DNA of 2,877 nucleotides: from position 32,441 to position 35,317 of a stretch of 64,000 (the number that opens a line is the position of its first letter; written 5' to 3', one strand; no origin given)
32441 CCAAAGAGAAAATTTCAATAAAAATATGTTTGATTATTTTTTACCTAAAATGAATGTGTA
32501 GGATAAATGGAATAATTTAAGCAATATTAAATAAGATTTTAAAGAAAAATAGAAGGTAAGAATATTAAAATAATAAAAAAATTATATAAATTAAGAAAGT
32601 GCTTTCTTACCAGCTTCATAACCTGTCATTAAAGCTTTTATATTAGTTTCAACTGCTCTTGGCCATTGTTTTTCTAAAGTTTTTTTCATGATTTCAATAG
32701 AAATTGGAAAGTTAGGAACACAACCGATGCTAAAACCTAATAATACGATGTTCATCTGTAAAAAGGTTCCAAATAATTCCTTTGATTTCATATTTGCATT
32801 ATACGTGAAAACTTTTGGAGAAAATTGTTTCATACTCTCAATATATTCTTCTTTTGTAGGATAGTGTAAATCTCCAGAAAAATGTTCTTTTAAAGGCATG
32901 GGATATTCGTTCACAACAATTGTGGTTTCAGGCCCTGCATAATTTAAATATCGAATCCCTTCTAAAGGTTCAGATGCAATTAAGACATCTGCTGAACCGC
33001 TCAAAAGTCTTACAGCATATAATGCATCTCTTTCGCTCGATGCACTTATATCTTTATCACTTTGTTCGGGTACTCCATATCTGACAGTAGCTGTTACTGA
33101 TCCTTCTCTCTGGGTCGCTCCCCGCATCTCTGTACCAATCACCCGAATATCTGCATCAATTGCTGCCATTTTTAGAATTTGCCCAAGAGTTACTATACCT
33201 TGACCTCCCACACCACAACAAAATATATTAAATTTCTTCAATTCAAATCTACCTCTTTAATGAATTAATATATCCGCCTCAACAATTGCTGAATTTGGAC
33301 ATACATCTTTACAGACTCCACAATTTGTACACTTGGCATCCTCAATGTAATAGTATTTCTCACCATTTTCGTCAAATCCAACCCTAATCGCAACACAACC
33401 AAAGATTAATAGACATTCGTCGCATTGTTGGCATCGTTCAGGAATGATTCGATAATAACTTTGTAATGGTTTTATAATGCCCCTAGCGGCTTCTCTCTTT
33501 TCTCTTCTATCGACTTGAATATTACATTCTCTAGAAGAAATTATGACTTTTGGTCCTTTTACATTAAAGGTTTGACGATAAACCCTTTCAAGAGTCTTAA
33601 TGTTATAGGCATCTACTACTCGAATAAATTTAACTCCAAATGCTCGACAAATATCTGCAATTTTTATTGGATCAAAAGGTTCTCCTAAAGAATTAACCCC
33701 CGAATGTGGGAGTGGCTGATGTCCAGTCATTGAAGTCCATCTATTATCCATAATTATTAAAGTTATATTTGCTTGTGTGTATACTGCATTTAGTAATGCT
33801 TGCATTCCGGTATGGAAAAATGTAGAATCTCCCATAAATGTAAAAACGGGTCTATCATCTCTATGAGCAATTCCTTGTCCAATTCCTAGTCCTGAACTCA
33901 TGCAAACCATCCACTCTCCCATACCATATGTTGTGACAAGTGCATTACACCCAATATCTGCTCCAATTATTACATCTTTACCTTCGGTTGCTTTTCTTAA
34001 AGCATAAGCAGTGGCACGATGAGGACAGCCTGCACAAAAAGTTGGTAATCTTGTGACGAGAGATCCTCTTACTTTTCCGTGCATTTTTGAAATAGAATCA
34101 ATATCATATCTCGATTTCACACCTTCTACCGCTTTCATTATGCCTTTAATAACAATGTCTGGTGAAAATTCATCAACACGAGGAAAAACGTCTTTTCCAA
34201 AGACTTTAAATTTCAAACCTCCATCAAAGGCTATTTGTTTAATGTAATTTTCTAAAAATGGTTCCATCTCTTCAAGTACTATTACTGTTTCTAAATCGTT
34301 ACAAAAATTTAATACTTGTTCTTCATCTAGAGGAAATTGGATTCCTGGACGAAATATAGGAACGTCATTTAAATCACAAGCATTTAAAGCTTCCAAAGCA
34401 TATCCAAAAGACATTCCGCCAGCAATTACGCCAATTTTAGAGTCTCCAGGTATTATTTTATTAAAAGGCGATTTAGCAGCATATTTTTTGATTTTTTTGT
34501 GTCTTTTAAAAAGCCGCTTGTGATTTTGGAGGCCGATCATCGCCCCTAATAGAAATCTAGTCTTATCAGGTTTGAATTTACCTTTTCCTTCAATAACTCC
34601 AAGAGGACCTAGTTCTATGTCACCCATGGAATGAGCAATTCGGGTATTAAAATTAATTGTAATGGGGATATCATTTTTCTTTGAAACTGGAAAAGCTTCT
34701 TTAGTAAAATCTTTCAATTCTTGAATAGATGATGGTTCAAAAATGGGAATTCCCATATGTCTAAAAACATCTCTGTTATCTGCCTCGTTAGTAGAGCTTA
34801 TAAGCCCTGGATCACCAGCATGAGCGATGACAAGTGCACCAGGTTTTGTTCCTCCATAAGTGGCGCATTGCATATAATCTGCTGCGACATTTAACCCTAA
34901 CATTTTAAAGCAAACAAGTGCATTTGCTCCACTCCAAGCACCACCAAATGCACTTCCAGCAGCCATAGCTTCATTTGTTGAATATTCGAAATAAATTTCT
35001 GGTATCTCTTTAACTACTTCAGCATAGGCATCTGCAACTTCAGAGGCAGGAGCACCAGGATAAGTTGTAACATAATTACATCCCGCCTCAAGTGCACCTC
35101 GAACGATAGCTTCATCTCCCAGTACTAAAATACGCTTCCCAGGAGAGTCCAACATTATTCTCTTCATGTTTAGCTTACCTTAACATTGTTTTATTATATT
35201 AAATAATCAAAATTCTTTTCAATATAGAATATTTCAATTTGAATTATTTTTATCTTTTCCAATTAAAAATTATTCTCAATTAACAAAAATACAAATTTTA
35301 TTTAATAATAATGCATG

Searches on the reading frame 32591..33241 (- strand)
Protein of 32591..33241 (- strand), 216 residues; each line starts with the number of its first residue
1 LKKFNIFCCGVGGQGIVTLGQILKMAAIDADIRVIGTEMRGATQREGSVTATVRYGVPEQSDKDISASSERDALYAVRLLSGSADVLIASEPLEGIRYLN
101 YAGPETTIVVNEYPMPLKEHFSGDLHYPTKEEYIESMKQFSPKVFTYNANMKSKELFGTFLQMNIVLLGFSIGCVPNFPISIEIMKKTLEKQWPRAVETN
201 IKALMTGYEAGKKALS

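Call 8: search_protein_families(library=pfam, proteins=[window:32591-33241:-])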
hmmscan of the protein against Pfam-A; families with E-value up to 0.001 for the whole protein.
window:32591-33241:- (216 aa): 1 family
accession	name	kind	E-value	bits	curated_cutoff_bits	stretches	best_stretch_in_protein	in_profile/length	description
PF01558.24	POR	-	2.1e-25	90.3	27.4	1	12-209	1-173/173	Pyruvate ferredoxin/flavodoxin oxidoreductase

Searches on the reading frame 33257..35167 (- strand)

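Call 8: search_protein_families(library=pfam, proteins=[window:33257-35167:-])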
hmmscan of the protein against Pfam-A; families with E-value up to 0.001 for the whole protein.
window:33257-35167:- (636 aa): 6 families
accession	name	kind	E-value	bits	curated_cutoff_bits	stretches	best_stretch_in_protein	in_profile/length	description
PF02775.26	TPP_enzyme_C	-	1.1e-23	84.1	21.9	1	405-542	2-149/151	Thiamine pyrophosphate enzyme, C-terminal TPP binding domain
PF01855.24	POR_N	-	4.6e-12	46.6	27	1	24-200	2-182/231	Pyruvate flavodoxin/ferredoxin oxidoreductase, thiamine diP-bdg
PF00037.32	Fer4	-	2.5e-06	27.5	21.1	1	607-628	2-23/24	4Fe-4S binding domain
PF12838.12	Fer4_7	-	1.4e-05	25.9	27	1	597-626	22-51/52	4Fe-4S dicluster domain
PF14697.11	Fer4_21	-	0.0006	20.3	35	0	574-627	3-56/59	4Fe-4S dicluster domain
PF13237.11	Fer4_10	-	0.00076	19.8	25.5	1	607-627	3-25/53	4Fe-4S dicluster domain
